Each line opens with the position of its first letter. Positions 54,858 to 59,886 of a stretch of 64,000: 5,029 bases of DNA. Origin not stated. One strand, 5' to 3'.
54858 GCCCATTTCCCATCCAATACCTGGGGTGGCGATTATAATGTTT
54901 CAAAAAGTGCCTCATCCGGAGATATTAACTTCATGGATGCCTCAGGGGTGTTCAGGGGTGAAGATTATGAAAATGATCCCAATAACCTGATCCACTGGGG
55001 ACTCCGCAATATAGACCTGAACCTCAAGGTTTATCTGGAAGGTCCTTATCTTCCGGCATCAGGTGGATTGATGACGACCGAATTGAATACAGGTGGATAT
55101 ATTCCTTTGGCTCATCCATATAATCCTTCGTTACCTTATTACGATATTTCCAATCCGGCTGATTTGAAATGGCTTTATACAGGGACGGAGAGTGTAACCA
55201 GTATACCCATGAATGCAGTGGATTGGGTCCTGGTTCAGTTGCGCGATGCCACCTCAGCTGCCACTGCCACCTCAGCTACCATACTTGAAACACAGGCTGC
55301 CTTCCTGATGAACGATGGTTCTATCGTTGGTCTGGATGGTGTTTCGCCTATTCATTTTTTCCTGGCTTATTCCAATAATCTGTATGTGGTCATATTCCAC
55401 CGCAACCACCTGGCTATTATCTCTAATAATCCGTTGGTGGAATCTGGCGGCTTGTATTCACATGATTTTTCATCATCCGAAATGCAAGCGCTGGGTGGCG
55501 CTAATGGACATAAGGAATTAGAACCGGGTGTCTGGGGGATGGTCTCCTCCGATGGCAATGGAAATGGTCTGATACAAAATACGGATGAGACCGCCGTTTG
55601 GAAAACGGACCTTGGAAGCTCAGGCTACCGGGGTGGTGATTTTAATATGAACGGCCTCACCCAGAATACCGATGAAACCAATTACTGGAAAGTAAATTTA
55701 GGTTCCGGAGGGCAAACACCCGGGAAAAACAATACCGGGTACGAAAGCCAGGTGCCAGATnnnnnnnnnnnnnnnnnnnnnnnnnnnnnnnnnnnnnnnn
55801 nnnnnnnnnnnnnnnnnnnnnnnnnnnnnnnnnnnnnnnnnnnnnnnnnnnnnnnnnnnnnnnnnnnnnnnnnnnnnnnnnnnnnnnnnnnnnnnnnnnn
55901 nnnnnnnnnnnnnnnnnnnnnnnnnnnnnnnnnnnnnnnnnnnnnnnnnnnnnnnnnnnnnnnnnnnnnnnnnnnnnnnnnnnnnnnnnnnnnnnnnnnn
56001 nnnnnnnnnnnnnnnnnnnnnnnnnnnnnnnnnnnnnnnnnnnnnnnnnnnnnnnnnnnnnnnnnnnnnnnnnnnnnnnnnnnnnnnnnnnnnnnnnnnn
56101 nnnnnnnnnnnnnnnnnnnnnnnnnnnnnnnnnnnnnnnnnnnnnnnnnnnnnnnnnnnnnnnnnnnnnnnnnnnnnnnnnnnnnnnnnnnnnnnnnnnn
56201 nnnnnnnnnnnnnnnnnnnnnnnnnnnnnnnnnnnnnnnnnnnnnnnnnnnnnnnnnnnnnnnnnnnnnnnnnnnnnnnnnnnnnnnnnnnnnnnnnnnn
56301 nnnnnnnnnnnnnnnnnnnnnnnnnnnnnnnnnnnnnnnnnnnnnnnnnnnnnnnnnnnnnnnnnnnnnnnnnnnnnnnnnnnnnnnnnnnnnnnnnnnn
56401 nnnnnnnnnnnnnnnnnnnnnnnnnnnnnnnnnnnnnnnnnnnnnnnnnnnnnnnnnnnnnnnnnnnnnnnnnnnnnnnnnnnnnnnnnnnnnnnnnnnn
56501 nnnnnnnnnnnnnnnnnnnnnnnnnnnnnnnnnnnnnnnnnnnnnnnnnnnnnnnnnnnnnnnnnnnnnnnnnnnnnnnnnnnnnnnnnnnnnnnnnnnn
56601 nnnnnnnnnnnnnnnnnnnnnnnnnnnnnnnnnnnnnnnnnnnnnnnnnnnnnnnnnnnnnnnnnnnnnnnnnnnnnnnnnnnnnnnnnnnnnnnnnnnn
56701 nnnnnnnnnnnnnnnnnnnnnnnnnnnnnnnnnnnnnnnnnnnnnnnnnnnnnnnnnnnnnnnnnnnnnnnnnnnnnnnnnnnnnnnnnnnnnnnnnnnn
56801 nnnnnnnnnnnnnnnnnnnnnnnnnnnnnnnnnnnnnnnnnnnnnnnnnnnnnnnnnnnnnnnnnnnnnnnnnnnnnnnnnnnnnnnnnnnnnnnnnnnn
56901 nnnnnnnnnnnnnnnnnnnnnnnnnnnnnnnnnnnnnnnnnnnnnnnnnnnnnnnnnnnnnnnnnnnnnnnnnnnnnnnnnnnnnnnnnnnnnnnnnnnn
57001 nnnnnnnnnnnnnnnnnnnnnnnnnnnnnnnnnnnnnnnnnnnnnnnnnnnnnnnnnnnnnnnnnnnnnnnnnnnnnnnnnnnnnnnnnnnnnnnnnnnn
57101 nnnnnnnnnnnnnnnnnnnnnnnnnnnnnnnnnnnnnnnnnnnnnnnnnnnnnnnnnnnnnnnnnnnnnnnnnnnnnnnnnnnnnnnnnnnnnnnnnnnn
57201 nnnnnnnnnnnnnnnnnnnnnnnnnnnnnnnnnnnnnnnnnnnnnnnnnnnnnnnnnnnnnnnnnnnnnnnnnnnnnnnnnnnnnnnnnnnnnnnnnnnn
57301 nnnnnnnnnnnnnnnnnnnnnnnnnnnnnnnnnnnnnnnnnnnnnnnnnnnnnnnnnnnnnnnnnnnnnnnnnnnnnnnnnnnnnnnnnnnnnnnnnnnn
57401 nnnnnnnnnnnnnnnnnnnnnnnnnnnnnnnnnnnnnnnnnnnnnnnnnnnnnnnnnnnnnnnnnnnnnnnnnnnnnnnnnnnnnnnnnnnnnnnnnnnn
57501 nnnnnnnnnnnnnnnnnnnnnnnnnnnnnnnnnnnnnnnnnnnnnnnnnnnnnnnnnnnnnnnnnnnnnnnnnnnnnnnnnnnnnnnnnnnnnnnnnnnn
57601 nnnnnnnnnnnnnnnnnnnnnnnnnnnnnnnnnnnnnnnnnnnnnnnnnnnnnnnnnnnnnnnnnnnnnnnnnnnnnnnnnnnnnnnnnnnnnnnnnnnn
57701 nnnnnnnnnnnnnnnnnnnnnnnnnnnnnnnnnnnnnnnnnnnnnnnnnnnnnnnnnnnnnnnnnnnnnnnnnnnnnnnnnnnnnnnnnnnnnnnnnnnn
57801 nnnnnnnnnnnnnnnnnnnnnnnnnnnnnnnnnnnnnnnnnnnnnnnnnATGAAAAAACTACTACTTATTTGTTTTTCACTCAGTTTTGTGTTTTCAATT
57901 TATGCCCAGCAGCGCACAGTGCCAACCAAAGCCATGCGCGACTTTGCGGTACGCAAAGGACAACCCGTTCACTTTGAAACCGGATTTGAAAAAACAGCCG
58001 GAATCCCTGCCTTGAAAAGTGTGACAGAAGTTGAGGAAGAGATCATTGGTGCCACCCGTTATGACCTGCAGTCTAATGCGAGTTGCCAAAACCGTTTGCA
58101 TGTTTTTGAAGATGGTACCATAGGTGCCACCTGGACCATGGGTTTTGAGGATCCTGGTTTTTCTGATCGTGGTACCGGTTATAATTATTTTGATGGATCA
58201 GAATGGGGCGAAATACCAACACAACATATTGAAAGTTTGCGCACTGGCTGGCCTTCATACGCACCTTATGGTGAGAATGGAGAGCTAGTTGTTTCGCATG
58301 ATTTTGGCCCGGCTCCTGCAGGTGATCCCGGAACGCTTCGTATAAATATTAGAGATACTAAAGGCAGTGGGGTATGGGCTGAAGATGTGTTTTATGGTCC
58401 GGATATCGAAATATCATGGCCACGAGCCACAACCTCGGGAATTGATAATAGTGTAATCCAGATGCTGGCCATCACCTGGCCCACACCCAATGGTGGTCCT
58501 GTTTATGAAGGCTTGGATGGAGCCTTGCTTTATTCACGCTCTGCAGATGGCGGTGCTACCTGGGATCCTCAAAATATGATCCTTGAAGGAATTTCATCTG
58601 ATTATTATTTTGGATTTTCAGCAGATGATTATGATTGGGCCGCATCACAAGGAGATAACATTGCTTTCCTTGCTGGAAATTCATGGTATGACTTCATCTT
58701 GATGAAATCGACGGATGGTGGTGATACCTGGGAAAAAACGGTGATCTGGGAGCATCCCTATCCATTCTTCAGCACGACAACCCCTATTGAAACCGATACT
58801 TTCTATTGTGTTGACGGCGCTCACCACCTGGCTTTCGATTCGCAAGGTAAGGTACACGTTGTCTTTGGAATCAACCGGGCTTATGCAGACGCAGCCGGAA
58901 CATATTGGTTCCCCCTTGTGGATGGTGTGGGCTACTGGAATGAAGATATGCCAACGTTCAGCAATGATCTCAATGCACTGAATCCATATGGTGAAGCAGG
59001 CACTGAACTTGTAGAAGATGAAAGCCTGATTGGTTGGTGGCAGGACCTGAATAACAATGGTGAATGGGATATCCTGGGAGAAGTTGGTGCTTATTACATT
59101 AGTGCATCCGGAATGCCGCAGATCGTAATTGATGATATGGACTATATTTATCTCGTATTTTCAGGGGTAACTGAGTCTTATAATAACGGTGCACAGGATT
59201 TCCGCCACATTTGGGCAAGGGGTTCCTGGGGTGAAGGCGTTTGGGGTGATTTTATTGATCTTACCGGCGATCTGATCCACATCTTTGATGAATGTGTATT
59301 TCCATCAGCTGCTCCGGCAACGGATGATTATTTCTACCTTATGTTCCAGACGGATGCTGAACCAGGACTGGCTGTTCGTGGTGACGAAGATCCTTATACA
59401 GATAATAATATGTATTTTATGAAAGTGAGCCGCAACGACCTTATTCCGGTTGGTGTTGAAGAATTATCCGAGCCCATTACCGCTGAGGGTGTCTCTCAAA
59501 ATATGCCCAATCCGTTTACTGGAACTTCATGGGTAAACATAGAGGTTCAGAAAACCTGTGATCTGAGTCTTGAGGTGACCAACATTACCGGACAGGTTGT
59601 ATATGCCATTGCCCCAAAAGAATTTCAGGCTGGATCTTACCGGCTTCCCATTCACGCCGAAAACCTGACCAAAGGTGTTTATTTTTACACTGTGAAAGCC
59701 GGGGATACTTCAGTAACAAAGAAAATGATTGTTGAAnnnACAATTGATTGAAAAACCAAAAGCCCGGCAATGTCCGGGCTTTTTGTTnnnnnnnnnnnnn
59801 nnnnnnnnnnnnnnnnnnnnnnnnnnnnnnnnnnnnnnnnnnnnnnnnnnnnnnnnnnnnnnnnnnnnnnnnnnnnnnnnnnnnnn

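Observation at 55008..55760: A ~250-aa C-terminal module with two dockerin/EF-hand-type Ca2+ loops replaces the T9SS C-terminal domain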

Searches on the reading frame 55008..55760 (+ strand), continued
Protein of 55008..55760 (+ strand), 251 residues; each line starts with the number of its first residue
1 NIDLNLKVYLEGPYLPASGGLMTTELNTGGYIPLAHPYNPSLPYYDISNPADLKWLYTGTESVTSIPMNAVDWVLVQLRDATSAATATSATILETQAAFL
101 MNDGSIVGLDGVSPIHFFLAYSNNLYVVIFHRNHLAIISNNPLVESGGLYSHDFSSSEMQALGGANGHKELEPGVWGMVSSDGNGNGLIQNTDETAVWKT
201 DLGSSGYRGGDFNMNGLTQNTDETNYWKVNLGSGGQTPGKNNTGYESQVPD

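Call 71: find_homologous_proteins(query=L053:7306-8232:+, max_evalue=0.001)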
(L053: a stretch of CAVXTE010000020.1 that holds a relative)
Query L053:7306-8232:+ (309 aa): 152 proteins with E <= 0.001 among 1937 candidates; the best 120 are listed.
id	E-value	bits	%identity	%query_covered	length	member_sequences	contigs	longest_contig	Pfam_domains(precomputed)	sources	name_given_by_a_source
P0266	1.5e-146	505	73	100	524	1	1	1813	PF13229.13,PF00963.25,PF18962.8,PF13860.13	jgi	jgi:flagellar hook assembly protein FlgD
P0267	1.1e-143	496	72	99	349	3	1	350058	PF00963.25,PF18962.8,PF13860.13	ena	-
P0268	2.7e-125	436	70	90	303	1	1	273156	PF00963.25,PF18962.8,PF13860.13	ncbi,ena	-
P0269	5.7e-120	418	61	100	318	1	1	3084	PF00963.25,PF18962.8,PF13860.13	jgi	jgi:hypothetical protein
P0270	4.8e-116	405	60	100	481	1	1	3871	PF00963.25,PF18962.8,PF13860.13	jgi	-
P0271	2.9e-104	367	75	74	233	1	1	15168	PF00963.25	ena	-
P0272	1.1e-101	358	55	100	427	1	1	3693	PF13229.13,PF00404.25,PF00963.25,PF18962.8,PF13860.13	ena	-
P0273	4.7e-86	307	64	72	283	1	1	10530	PF00963.25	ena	-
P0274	1.2e-83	299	49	100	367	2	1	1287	PF13585.13,PF00404.25,PF00963.25,PF18962.8,PF13860.13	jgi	jgi:hypothetical protein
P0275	1.7e-80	289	73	57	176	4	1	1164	PF18962.8,PF13860.13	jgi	jgi:flagellar hook assembly protein FlgD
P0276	4.0e-67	245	54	71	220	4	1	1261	PF00963.25,PF18962.8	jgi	jgi:hypothetical protein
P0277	2.9e-60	222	43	100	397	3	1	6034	PF00404.25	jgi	jgi:parallel beta-helix repeat protein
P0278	4.2e-59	218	41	100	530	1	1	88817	PF00963.25,PF18962.8,PF13860.13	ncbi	ncbi:MAG: cohesin domain-containing protein, partial [Bacteroidales bacterium]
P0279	1.4e-57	213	42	100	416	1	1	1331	PF00404.25,PF00963.25,PF18962.8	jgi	jgi:hypothetical protein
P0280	1.1e-56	210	41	99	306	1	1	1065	PF00963.25,PF18962.8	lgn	-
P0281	1.2e-55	207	42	100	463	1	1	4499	PF00963.25,PF18962.8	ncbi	ncbi:MAG: cohesin domain-containing protein, partial [Bacteroidales bacterium]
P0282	3.4e-55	206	39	100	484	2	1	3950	PF00963.25,PF18962.8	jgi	jgi:hypothetical protein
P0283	4.7e-55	205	43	99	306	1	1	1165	PF00404.25,PF00963.25,PF18962.8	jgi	-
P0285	1.8e-53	200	39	100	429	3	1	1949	PF13229.13,PF18962.8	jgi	-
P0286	1.3e-51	194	40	99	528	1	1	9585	PF13229.13,PF18962.8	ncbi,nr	ncbi:MAG: T9SS type A sorting domain-containing protein, partial [Paludibacter sp.]|nr:T9SS type A s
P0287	1.2e-49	187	40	99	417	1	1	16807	PF00404.25,PF00963.25,PF18962.8,PF13860.13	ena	-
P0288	1.7e-47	180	41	81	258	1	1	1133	PF00963.25,PF18962.8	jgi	jgi:hypothetical protein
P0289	1.7e-47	180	39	99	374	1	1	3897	PF00404.25,PF00963.25,PF18962.8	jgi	-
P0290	1.9e-47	180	36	99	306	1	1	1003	PF00404.25,PF00963.25,PF18962.8,PF13860.13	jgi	jgi:hypothetical protein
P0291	4.9e-46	176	39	98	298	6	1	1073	PF00404.25,PF00963.25,PF18962.8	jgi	jgi:hypothetical protein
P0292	5.0e-46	175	37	100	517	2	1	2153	PF13229.13,PF00404.25,PF00963.25,PF18962.8,PF13860.13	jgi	jgi:hypothetical protein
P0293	4.7e-45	172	37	99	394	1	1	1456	PF13229.13,PF00404.25,PF00963.25,PF18962.8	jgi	-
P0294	1.7e-44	170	39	99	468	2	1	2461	PF13229.13,PF00404.25,PF00963.25,PF18962.8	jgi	-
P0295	3.0e-43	166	37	99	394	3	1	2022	PF13229.13,PF00404.25,PF00963.25,PF18962.8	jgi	-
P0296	5.8e-43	165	36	99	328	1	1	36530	PF00404.25,PF00963.25,PF18962.8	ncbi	-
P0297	3.0e-40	157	35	100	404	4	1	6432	PF00404.25,PF00963.25,PF18962.8,PF13860.13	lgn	-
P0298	2.4e-39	154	35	99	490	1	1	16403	PF13229.13,PF00404.25,PF18962.8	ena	-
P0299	2.0e-38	151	35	100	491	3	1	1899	PF13229.13,PF00404.25,PF00963.25,PF18962.8,PF13860.13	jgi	jgi:hypothetical protein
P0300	2.9e-38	150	36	100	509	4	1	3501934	PF13229.13,PF00404.25,PF00963.25,PF13860.13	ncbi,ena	-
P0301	9.6e-38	148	34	100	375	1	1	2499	PF00963.25,PF18962.8,PF13860.13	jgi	jgi:hypothetical protein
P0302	1.1e-37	148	35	97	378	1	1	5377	PF00404.25,PF00963.25,PF18962.8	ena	-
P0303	1.2e-37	148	35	99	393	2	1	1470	PF13229.13,PF00404.25,PF18962.8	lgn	-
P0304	8.7e-37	145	34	97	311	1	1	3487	PF00404.25,PF00963.25,PF18962.8,PF13860.13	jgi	jgi:hypothetical protein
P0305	3.7e-35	140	36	84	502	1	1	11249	PF13229.13,PF00404.25,PF00963.25,PF18962.8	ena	-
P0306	6.2e-35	139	36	100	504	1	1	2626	PF00404.25,PF00963.25,PF18962.8,PF13860.13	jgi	-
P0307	5.7e-34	136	33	93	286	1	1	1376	PF00404.25,PF00963.25,PF13860.13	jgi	-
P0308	1.5e-33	135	32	100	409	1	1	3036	PF00404.25,PF00963.25,PF18962.8,PF13860.13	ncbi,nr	ncbi:MAG: T9SS type A sorting domain-containing protein, partial [Ignavibacteriales bacterium]|nr:T9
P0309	6.5e-33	132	30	100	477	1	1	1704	PF13229.13,PF00404.25,PF00963.25,PF18962.8,PF13860.13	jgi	jgi:hypothetical protein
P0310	1.2e-32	132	33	100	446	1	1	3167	PF00404.25,PF00963.25,PF18962.8,PF13860.13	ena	-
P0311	4.5e-32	130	33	99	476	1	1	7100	PF00404.25,PF18962.8,PF13860.13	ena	-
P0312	1.3e-31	128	30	99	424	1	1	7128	PF17963.8,PF00404.25,PF17892.8,PF00963.25,PF13860.13,PF05345.19,PF18911.7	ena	-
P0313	1.7e-31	128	30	99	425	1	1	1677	PF00404.25,PF00963.25,PF13860.13,PF10016.15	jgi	-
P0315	2.4e-30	124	32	99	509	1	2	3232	PF00404.25,PF13860.13,PF10016.15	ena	-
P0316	1.7e-29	121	31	100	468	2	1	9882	PF13229.13,PF00404.25,PF00963.25,PF18962.8,PF13860.13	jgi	jgi:parallel beta-helix repeat protein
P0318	1.0e-28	119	31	99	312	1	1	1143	PF00963.25,PF18962.8,PF13860.13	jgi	-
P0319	2.0e-28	118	28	100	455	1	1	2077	PF00404.25,PF00963.25,PF18962.8,PF13860.13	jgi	-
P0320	2.2e-28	118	30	99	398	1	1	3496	PF18962.8,PF13860.13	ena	-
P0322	9.2e-28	116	30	99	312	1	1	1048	PF00404.25,PF00963.25,PF18962.8,PF13860.13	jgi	jgi:hypothetical protein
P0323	1.7e-27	115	33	99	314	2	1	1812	PF00404.25,PF18962.8,PF13860.13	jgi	-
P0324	4.7e-25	107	28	100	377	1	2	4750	PF00404.25,PF18962.8,PF13860.13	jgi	-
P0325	2.2e-24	104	29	100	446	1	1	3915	PF18962.8,PF13860.13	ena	-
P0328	8.1e-24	103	30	100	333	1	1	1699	PF00963.25,PF18962.8,PF13860.13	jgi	jgi:hypothetical protein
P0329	1.1e-23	102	32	99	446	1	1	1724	PF00404.25,PF00963.25,PF18962.8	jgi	jgi:hypothetical protein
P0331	1.3e-22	99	56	34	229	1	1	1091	PF13229.13,PF00404.25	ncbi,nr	ncbi:MAG: dockerin type I domain-containing protein, partial [Alphaproteobacteria bacterium]|nr:dock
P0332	1.4e-21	95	28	99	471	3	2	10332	PF00404.25,PF13860.13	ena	-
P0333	2.1e-21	95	26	99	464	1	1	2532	PF00963.25,PF18962.8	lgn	-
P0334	6.2e-21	93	29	98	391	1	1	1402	PF00404.25,PF13860.13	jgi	jgi:hypothetical protein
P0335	6.6e-21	93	30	99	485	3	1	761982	PF13229.13,PF00404.25,PF18962.8,PF13860.13,PF05048.20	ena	-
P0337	8.9e-21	93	32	83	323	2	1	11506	PF00404.25,PF18962.8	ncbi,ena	-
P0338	2.1e-20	91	28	99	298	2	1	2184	PF00404.25,PF00963.25,PF18962.8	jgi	-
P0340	1.5e-19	89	28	99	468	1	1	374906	PF00963.25,PF18962.8,PF13860.13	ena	-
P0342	3.4e-19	87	55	21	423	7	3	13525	PF00404.25,PF18962.8,PF13860.13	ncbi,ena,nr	ncbi:T9SS type A sorting domain-containing protein [bacterium]|nr:T9SS type A sorting domain-contain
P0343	1.4e-18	85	53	24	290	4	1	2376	PF00404.25,PF13860.13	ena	-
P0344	5.9e-18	83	52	27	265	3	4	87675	PF00404.25,PF18962.8,PF13860.13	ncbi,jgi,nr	ncbi:T9SS type A sorting domain-containing protein [Candidatus Poribacteria bacterium]|nr:T9SS type 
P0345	6.7e-18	83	43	34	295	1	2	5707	PF00404.25,PF18962.8,PF13860.13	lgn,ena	-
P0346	9.2e-18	83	42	33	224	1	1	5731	PF00404.25,PF18962.8,PF13860.13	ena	-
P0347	2.3e-17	81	55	26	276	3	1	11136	PF00404.25,PF18962.8,PF13860.13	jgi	jgi:hypothetical protein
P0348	2.7e-17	81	55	24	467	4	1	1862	PF00404.25,PF18962.8,PF13860.13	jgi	jgi:hypothetical protein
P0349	4.2e-17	81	51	23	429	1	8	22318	PF00404.25,PF18962.8,PF13860.13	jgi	jgi:hypothetical protein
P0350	4.8e-17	80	63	22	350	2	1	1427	PF00404.25,PF18962.8,PF13860.13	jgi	jgi:hypothetical protein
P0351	5.7e-17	80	36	52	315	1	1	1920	PF00404.25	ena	-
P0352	6.3e-17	80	41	33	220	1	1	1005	PF00404.25,PF18962.8,PF13860.13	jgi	-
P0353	1.9e-16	78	52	27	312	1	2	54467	PF00404.25,PF18962.8,PF13860.13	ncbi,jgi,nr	ncbi:T9SS type A sorting domain-containing protein [Candidatus Poribacteria bacterium]|nr:T9SS type 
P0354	1.8e-14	72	54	22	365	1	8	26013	PF02369.23,PF00404.25,PF18962.8,PF13860.13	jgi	jgi:hypothetical protein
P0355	2.2e-14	72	27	99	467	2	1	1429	PF00963.25,PF18962.8,PF13860.13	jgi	-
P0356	6.9e-14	70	27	99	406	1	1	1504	PF18962.8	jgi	jgi:hypothetical protein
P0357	8.5e-14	70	24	97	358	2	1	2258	PF00963.25,PF18962.8,PF13860.13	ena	-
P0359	4.5e-13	67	39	39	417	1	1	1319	PF00404.25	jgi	jgi:hypothetical protein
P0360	1.6e-12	66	57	22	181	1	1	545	PF00404.25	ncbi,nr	ncbi:MAG: dockerin type I repeat-containing protein, partial [Candidatus Cloacimonetes bacterium]|nr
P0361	5.1e-12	64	63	22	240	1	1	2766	PF00404.25,PF13620.13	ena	-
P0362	1.2e-11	63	25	99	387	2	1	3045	PF00404.25,PF18962.8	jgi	-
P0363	1.6e-11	62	58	21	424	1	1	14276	PF07691.18,PF00404.25,PF18998.7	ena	-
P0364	1.8e-11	62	59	21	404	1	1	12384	PF07691.18,PF00404.25,PF18998.7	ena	-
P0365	2.1e-11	62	24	99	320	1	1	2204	PF00404.25,PF18962.8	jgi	-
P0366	2.4e-11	62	25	99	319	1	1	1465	PF18962.8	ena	-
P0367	3.2e-11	61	25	96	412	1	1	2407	PF00963.25,PF18962.8,PF13860.13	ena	-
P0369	5.7e-11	60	58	22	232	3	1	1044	PF00404.25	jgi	-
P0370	6.7e-11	60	63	22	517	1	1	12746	PF00404.25,PF07581.18,PF13620.13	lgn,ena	-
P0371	1.5e-10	59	58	21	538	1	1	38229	PF07691.18,PF00404.25,PF18998.7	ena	-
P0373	7.3e-10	57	57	22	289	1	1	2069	PF00404.25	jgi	jgi:hypothetical protein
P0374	1.0e-9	56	56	21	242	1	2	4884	PF00404.25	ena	-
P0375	1.0e-9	56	42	37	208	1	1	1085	PF00404.25,PF18998.7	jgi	jgi:uncharacterized repeat protein (TIGR02543 family)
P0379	1.3e-8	53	49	22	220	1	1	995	PF02369.23,PF00404.25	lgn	-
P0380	1.4e-8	53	33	38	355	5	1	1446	PF00404.25,PF00963.25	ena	-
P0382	3.3e-8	51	55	22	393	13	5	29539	PF00404.25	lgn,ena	-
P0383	5.3e-8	51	52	21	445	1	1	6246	PF22352.3,PF00801.27,PF00404.25,PF18911.7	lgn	-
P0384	6.8e-8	50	57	22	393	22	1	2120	PF00404.25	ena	-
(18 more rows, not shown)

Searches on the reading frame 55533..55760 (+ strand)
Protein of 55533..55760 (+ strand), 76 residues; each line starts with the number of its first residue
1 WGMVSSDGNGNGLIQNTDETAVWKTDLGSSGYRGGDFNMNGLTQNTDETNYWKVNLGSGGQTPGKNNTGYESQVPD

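Call 50: predict_structure(alignment_id=A3)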
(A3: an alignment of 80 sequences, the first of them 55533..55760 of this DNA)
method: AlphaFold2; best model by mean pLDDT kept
length: 76 residues; sequences in the alignment: 80
mean_pLDDT: 55.4   pTM: 0.29
mean pLDDT of the five models: 55.4, 51.4, 50.7, 50.4, 46.8
residues with pLDDT >= 90: 0; 70-90: 11; 50-70: 36; < 50: 29
segments of 3 or more residues with pLDDT < 50: 1-4, 54-76
pLDDT, mean of each block of 10 residues (from residue 1): 56 74 61 56 59 48 41 42
secondary structure, 60 per line:
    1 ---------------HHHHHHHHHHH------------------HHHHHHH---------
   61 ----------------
elements in order: H16-26 H45-51

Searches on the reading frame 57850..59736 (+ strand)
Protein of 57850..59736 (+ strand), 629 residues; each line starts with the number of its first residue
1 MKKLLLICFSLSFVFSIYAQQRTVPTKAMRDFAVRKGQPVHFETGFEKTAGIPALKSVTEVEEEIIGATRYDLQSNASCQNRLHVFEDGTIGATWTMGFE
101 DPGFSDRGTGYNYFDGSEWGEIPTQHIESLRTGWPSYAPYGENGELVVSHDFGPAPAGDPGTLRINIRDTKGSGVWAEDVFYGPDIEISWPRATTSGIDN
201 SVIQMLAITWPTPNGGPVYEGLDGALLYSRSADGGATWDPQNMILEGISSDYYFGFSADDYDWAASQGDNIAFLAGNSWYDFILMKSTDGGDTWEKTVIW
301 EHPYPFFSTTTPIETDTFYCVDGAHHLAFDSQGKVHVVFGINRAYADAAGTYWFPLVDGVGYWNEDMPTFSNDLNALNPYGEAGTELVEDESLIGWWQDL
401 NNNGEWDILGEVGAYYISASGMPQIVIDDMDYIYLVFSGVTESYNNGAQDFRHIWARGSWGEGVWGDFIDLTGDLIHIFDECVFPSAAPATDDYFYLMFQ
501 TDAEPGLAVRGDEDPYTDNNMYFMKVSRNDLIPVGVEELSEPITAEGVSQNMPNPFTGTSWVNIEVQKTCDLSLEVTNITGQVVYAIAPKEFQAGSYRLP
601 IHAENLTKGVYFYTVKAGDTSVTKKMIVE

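Call 16: search_protein_families(library=pfam, proteins=[window:57850-59736:+], max_evalue=0.01)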
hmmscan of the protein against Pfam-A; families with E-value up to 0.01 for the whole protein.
window:57850-59736:+ (629 aa): 3 families
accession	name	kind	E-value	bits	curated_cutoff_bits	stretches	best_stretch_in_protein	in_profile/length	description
PF18962.6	Por_Secre_tail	-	3e-10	40.7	27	1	553-628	3-75/75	Secretion system C-terminal sorting domain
PF13585.12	CHU_C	-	0.0025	18.3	27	0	566-624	23-80/86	CHU_C Type IX secretion signal domain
PF13088.12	BNR_2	-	0.0075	16.1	31.4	0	279-339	77-136/277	BNR repeat-like domain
